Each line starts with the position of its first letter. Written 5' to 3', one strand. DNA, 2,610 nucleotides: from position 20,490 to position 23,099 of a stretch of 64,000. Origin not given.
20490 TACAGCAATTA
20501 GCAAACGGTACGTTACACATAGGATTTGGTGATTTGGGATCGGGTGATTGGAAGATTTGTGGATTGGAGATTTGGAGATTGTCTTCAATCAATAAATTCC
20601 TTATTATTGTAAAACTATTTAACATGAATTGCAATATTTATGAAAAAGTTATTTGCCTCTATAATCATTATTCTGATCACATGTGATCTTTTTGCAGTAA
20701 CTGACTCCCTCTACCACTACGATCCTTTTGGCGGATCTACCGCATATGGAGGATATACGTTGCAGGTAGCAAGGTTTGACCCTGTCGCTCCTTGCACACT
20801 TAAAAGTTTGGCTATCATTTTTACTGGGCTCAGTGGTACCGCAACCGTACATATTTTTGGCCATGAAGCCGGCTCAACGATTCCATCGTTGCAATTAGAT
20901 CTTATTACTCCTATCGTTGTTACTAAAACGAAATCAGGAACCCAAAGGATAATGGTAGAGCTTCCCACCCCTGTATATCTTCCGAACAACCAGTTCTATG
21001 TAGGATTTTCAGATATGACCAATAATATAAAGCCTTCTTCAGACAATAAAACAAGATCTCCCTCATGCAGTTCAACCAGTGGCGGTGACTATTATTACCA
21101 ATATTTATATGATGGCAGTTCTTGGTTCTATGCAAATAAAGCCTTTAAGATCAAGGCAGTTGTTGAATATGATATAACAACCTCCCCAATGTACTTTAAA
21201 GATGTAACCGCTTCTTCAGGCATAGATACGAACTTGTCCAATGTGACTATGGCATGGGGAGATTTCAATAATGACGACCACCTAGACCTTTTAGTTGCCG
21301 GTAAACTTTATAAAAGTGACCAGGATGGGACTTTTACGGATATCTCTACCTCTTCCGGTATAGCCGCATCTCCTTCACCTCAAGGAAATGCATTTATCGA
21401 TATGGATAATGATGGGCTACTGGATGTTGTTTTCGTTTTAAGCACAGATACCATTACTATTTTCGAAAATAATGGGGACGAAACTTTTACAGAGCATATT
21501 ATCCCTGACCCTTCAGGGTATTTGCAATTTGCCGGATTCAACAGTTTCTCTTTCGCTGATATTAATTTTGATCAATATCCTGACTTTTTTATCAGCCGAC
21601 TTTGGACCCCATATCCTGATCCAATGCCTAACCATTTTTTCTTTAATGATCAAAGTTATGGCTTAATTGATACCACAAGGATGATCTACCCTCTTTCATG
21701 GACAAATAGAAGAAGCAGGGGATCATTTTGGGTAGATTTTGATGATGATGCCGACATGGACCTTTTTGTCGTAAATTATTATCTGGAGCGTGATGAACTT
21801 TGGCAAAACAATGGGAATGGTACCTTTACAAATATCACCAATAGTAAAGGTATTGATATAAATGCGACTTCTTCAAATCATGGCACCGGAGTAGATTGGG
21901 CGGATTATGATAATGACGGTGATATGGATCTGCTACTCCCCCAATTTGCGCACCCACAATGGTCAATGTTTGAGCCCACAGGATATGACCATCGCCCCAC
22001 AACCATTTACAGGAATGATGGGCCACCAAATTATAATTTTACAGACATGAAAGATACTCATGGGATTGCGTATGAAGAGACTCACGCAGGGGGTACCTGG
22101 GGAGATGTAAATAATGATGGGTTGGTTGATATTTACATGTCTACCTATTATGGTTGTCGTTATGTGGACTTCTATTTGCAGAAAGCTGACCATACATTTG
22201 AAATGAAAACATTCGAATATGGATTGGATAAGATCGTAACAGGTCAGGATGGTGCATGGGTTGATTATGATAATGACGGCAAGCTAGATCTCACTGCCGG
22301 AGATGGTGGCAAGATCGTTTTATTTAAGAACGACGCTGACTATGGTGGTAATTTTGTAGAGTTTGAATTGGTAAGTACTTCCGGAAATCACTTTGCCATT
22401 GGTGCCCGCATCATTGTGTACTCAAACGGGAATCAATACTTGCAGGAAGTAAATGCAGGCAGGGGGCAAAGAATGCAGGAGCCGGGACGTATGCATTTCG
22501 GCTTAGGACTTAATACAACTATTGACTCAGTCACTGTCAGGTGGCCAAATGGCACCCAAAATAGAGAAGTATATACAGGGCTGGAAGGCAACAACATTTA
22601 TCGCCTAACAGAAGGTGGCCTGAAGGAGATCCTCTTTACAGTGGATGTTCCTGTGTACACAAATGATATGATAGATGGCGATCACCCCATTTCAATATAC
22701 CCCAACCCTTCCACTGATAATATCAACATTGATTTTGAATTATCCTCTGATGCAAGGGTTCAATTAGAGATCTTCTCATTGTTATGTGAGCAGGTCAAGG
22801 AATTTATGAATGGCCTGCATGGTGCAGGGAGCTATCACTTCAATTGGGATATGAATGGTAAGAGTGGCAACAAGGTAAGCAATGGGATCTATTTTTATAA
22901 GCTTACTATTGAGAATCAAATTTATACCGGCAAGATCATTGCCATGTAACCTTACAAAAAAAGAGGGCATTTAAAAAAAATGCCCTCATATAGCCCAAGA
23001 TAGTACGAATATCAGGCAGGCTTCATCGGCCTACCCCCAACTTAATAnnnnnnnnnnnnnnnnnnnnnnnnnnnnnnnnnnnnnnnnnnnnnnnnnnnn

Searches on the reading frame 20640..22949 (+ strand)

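Call 9: search_protein_families(library=pfam, proteins=[window:20640-22949:+], max_evalue=0.01)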
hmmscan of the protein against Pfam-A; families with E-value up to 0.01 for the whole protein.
window:20640-22949:+ (769 aa): 5 families
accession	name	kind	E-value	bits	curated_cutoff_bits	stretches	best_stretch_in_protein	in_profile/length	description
PF13517.12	FG-GAP_3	-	3.3e-34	117.7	26.9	5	366-432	1-60/61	FG-GAP-like repeat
PF07593.17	UnbV_ASPIC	-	1.1e-16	60.9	23.4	1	586-651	1-64/68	ASPIC and UnbV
PF18962.6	Por_Secre_tail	-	4.1e-08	33.8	27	1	686-767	1-74/75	Secretion system C-terminal sorting domain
PF01839.29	FG-GAP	-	4.3e-07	30.1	22.1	0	203-220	4-21/37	FG-GAP repeat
PF13860.13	FlgD_ig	-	3.1e-06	27.5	27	1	692-757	9-75/79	FlgD Ig-like domain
